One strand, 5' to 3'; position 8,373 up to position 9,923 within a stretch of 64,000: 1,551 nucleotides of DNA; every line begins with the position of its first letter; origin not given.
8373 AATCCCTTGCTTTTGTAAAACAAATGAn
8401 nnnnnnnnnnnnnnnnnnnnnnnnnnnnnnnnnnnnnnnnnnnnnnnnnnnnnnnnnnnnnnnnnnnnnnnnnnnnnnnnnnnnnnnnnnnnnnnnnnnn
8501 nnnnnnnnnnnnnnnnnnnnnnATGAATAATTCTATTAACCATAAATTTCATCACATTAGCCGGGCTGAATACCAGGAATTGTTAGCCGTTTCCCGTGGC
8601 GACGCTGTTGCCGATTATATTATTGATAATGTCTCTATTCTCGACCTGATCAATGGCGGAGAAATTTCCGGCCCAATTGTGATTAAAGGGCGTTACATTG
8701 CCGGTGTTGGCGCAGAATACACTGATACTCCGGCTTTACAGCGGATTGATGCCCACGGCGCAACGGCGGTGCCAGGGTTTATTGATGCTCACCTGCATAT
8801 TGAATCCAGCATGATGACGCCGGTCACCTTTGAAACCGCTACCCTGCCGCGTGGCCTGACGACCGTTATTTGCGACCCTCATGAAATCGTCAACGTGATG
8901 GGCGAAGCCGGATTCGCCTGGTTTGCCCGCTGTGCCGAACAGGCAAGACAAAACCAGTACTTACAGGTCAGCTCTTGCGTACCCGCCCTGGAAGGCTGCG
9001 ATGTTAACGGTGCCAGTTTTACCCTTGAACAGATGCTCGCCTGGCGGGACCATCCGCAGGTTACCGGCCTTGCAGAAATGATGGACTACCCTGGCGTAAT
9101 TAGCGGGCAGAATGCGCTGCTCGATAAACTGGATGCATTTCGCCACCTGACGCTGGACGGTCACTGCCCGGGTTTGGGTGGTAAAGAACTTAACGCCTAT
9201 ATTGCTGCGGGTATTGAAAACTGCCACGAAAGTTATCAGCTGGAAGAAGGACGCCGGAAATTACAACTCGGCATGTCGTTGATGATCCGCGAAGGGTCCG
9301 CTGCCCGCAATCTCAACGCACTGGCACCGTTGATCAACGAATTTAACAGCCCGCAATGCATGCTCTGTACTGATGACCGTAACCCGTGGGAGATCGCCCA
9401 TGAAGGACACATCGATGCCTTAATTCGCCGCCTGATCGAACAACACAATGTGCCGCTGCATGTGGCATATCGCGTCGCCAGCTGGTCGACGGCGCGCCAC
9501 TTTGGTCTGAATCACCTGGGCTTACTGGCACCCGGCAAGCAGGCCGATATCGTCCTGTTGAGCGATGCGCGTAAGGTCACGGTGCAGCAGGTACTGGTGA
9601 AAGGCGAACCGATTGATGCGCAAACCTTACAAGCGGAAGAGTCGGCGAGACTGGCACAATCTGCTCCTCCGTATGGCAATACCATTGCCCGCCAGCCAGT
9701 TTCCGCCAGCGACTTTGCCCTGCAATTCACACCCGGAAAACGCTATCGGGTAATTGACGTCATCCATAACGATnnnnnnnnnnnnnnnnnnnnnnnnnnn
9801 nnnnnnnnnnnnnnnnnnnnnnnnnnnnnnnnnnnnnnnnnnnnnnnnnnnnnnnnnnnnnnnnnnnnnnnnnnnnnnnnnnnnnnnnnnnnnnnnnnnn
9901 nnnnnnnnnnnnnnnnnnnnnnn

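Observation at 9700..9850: Adenine deaminase (ade) split into two frames by a single-base frameshift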

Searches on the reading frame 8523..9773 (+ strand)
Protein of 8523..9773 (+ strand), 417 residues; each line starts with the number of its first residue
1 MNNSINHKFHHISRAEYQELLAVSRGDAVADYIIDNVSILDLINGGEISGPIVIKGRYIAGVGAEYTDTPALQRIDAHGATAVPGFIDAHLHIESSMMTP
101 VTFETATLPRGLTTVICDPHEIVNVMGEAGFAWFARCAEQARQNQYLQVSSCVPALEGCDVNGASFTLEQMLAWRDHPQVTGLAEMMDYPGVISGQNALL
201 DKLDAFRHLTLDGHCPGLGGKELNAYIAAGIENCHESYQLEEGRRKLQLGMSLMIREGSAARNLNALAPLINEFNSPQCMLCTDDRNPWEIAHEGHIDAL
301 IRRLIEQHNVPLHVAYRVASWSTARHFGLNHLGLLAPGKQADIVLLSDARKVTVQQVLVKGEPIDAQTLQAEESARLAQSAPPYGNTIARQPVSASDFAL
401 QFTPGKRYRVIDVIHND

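Call 4: search_protein_families(proteins=[window:8523-9773:+], library=ncbifam)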
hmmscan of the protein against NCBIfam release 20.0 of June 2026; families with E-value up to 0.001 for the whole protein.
window:8523-9773:+ (417 aa): 47 families (the best 25 are shown)
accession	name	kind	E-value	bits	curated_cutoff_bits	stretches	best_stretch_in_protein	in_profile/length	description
NF007457.0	PRK10027.1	equivalog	7.7e-273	906.1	768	1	1-417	1-417/588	adenine deaminase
TIGR01178.1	ade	equivalog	7.6e-170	566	472.5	1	31-417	1-383/552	adenine deaminase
TIGR03178.1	allantoinase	equivalog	6.5e-12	45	357.85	2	299-356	337-393/441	allantoinase AllB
NF006689.0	PRK09237.1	equivalog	4.4e-11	42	371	1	31-116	4-90/383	amidohydrolase/deacetylase family metallohydrolase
NF006056.0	PRK08204.1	subfamily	9.6e-11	41.1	391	1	49-101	24-75/449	hypothetical protein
NF004839.0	PRK06189.1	equivalog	8.6e-10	37.8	631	1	298-356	341-399/451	allantoinase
TIGR02318.1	phosphono_phnM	equivalog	1.1e-09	37.7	390.55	1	304-362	313-373/376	phosphonate metabolism protein PhnM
NF002668.0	PRK02382.1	equivalog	1.1e-09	37.5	452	1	50-140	14-108/436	dihydroorotase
NF004636.0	PRK05985.1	subfamily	1.5e-09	37.2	408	1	51-98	19-66/398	amidohydrolase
NF011990.0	PRK15446.2-6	subfamily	2.3e-09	36.4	233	1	303-366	319-384/390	alpha-D-ribose 1-methylphosphonate 5-triphosphate diphosphatase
TIGR02033.1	D-hydantoinase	equivalog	6.8e-09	35.2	393.25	1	52-107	19-77/454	dihydropyrimidinase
NF011986.0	PRK15446.2-2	equivalog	6.9e-09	35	465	1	299-372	311-385/406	alpha-D-ribose 1-methylphosphonate 5-triphosphate diphosphatase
NF009941.0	PRK13404.1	subfamily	7e-09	34.8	647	1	45-100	17-70/478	dihydropyrimidinase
TIGR01975.1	isoAsp_dipep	equivalog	3.3e-08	33.1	331.25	1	301-362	315-374/389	beta-aspartyl-peptidase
TIGR00221.1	nagA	equivalog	5.5e-08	32.1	225.65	0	301-354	320-374/380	N-acetylglucosamine-6-phosphate deacetylase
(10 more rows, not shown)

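Call 17: find_encoding_contigs(protein=window:8523-9773:+, flank=3000, max_places=10)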
Protein window:8523-9773:+ (417 aa): 2 contigs read that carry it; 2 places shown.
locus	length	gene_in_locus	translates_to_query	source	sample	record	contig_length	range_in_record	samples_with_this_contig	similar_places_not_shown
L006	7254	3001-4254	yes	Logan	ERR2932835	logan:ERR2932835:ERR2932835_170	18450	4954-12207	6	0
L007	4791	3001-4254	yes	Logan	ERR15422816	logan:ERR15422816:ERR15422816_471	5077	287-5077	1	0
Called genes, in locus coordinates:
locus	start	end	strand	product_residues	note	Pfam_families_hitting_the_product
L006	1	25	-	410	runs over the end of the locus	PF07690:MFS_1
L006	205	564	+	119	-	PF06296:RelE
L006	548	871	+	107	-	PF15731:MqsA_antitoxin (weak), PF01381:HTH_3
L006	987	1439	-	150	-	PF06711:DUF1198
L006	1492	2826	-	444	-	PF00860:Xan_ur_permease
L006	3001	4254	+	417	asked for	PF07969:Amidohydro_3 (faint), PF01979:Amidohydro_1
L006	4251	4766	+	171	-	PF13382:Adenine_deam_C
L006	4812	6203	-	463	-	PF07690:MFS_1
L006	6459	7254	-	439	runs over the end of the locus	PF07690:MFS_1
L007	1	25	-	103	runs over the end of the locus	?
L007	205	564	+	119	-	PF06296:RelE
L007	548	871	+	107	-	PF15731:MqsA_antitoxin (weak), PF01381:HTH_3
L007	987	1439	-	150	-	PF06711:DUF1198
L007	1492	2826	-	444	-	PF00860:Xan_ur_permease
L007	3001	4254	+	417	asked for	PF07969:Amidohydro_3 (faint), PF01979:Amidohydro_1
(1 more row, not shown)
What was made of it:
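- The exact 417-aa and 171-aa gene pair is called in Logan read assemblies ERR2932835 (contig shared by 6 samples) and ERR15422816 (call 17).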

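Call 20: list_cluster_members(proteins=[window:8523-9773:+, window:9773-10285:+])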
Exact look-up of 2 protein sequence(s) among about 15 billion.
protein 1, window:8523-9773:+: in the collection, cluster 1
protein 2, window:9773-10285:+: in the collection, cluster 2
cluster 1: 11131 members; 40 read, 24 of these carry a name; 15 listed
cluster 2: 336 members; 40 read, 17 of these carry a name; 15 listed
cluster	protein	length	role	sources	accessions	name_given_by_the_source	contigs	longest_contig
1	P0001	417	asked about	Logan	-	-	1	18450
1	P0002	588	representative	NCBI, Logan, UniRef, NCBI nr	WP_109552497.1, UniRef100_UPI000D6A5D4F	adenine deaminase [Escherichia coli] | adenine deaminase n=1 Tax=Escherichia coli TaxID=562 RepID=UPI000D6A5D4F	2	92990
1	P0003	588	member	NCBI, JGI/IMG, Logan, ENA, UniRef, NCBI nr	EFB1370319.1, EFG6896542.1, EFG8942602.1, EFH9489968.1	adenine deaminase [Escherichia coli] | adenine deaminase n=1 Tax=Escherichia coli TaxID=562 RepID=UPI0011168D7F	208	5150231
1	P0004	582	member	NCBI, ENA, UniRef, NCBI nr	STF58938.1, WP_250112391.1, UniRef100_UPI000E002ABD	adenine deaminase [Escherichia coli] | adenine deaminase n=1 Tax=Escherichia coli TaxID=562 RepID=UPI000E002ABD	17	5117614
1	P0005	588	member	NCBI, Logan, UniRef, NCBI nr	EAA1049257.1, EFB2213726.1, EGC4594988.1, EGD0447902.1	adenine deaminase [Escherichia coli] | adenine deaminase n=1 Tax=Escherichia coli TaxID=562 RepID=UPI00107ABEE7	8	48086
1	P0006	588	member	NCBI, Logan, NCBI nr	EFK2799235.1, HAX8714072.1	TPA: adenine deaminase [Escherichia coli] | adenine deaminase [Escherichia coli]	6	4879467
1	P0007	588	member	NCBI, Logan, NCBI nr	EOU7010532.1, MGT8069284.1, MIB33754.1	adenine deaminase [Escherichia coli]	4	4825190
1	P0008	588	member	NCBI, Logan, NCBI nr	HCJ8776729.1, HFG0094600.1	TPA: adenine deaminase [Escherichia coli] | adenine deaminase [Escherichia coli]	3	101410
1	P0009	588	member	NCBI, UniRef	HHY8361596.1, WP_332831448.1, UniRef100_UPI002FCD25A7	TPA: adenine deaminase [Escherichia coli] | adenine deaminase n=1 Tax=Escherichia coli TaxID=562 RepID=UPI002FCD25A7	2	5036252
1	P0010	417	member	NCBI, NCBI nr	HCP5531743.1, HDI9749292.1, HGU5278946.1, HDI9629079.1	TPA: adenine deaminase, partial [Escherichia coli] | adenine deaminase [Escherichia coli]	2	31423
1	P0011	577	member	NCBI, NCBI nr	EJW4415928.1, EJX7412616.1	adenine deaminase, partial [Escherichia coli] | adenine deaminase [Escherichia coli]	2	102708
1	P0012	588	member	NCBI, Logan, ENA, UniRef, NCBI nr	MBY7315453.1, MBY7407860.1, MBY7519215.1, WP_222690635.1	adenine deaminase [Escherichia coli] | adenine deaminase n=1 Tax=Escherichia coli TaxID=562 RepID=UPI001C9A94C6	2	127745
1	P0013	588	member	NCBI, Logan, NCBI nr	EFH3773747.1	adenine deaminase [Escherichia coli]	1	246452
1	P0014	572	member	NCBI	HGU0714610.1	TPA: adenine deaminase, partial [Escherichia coli]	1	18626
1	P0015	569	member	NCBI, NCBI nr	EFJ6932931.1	adenine deaminase [Escherichia coli]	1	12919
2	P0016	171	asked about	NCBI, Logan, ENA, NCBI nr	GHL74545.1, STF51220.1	hypothetical protein ECZU34_22930 [Escherichia coli]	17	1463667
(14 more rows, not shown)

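Call 22: find_encoding_contigs(protein=P0016, flank=3000, max_places=10)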
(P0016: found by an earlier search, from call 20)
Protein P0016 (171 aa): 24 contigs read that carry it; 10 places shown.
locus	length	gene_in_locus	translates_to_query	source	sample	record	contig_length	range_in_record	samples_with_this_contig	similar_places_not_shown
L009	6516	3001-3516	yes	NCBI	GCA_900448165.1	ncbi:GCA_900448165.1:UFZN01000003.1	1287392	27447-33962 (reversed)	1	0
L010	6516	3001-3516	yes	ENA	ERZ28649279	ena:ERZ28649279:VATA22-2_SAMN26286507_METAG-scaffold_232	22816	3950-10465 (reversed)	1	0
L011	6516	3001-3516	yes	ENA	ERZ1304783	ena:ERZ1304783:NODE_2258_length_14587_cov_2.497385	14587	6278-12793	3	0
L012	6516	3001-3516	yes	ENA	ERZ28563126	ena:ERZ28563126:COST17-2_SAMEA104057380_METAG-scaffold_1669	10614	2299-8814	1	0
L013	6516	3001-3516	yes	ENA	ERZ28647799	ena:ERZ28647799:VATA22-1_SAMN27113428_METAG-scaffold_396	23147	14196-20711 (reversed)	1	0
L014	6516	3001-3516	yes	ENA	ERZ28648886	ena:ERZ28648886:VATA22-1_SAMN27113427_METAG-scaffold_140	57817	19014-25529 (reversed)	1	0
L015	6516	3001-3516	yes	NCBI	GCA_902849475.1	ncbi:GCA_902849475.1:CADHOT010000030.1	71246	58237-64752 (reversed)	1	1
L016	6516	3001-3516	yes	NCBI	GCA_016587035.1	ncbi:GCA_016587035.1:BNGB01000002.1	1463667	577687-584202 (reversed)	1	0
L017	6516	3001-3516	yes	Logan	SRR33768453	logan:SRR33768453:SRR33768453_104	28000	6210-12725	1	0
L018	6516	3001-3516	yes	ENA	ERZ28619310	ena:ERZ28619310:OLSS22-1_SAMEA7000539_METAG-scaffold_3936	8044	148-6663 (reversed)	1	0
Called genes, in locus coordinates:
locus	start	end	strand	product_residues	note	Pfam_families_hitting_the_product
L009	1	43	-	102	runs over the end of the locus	PF06711:DUF1198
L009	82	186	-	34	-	PF06711:DUF1198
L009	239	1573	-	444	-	PF00860:Xan_ur_permease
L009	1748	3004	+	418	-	PF07969:Amidohydro_3 (faint), PF01979:Amidohydro_1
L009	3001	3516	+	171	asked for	PF13382:Adenine_deam_C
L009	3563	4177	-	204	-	PF07690:MFS_1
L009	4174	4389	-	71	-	-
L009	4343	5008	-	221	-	PF07690:MFS_1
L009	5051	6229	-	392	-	PF07690:MFS_1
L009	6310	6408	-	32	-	-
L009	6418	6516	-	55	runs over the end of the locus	PF02518:HATPase_c (weak)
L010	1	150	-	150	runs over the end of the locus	PF06711:DUF1198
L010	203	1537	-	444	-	PF00860:Xan_ur_permease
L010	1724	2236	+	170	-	-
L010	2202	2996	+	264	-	-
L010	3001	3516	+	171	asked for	PF13382:Adenine_deam_C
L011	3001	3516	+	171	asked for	PF13382:Adenine_deam_C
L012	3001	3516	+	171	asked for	PF13382:Adenine_deam_C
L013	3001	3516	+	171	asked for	PF13382:Adenine_deam_C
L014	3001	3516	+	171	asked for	PF13382:Adenine_deam_C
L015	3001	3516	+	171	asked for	PF13382:Adenine_deam_C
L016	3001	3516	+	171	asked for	PF13382:Adenine_deam_C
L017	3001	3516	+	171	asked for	PF13382:Adenine_deam_C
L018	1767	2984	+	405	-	PF07969:Amidohydro_3 (faint), PF01979:Amidohydro_1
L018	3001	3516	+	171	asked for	PF13382:Adenine_deam_C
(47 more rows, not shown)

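Call 23: find_encoding_contigs(protein=P0010, flank=3000, max_places=10)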
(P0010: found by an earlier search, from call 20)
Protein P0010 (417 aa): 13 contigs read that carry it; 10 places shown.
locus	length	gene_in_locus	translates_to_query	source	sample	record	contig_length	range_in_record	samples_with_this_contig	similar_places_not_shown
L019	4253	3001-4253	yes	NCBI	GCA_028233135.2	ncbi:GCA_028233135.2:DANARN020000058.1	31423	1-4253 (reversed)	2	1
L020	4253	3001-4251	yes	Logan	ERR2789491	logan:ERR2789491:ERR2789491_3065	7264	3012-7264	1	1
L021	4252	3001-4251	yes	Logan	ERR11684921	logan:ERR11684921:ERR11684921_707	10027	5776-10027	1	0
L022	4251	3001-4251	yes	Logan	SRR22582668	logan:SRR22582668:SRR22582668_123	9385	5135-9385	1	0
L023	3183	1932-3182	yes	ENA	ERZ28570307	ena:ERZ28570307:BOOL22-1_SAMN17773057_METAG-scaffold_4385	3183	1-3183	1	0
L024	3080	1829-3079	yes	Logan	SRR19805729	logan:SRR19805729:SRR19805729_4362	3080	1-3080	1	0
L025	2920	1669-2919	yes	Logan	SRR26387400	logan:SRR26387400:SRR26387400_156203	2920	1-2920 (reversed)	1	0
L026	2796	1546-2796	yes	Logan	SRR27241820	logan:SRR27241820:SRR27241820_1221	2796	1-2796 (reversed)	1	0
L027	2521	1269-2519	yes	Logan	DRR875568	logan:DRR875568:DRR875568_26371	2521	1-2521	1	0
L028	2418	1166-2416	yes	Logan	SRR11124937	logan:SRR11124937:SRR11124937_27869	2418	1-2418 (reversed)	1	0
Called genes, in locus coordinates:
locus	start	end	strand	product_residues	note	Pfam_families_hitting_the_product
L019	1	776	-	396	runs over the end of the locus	PF07690:MFS_1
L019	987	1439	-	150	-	PF06711:DUF1198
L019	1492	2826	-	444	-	PF00860:Xan_ur_permease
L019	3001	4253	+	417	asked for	PF07969:Amidohydro_3 (faint), PF01979:Amidohydro_1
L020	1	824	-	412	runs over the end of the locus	PF07690:MFS_1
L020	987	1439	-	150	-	PF06711:DUF1198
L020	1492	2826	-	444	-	PF00860:Xan_ur_permease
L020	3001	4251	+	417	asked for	PF07969:Amidohydro_3 (faint), PF01979:Amidohydro_1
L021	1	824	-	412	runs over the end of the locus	PF07690:MFS_1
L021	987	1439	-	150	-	PF06711:DUF1198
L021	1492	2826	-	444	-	PF00860:Xan_ur_permease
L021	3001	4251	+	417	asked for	PF07969:Amidohydro_3 (faint), PF01979:Amidohydro_1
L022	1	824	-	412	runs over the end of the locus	PF07690:MFS_1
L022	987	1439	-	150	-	PF06711:DUF1198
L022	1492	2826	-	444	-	PF00860:Xan_ur_permease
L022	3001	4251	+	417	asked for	PF07969:Amidohydro_3 (faint), PF01979:Amidohydro_1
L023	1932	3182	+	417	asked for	PF07969:Amidohydro_3 (faint), PF01979:Amidohydro_1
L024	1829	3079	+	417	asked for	PF07969:Amidohydro_3 (faint), PF01979:Amidohydro_1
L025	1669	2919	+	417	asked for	PF07969:Amidohydro_3 (faint), PF01979:Amidohydro_1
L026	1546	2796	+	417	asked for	PF07969:Amidohydro_3 (faint), PF01979:Amidohydro_1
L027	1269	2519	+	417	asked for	PF07969:Amidohydro_3 (faint), PF01979:Amidohydro_1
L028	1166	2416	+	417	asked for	PF07969:Amidohydro_3 (faint), PF01979:Amidohydro_1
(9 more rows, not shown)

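Call 51: find_encoding_contigs(protein=P0001, flank=10000, max_places=10)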
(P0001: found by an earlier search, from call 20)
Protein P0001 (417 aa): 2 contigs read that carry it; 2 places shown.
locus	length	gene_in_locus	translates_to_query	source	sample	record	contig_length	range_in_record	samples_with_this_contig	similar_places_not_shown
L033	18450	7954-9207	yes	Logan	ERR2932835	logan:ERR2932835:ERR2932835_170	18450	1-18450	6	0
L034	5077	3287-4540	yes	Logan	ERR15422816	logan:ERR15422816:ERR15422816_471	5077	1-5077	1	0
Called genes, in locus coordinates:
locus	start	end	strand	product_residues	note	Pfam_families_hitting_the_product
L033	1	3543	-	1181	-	?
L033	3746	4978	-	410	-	PF07690:MFS_1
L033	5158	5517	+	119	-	PF06296:RelE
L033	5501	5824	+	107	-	PF15731:MqsA_antitoxin (weak), PF01381:HTH_3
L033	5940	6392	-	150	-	PF06711:DUF1198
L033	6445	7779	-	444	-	PF00860:Xan_ur_permease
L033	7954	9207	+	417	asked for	PF07969:Amidohydro_3 (faint), PF01979:Amidohydro_1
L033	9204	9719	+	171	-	PF13382:Adenine_deam_C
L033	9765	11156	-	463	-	PF07690:MFS_1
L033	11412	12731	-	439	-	PF07690:MFS_1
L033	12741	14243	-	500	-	PF05231:MASE1, PF07730:HisKA_3, PF02518:HATPase_c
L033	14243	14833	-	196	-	PF00072:Response_reg, PF00196:GerE, PF13384:HTH_23 (faint)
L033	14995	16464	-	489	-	-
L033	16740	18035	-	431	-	-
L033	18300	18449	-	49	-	?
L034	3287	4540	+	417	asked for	PF07969:Amidohydro_3 (faint), PF01979:Amidohydro_1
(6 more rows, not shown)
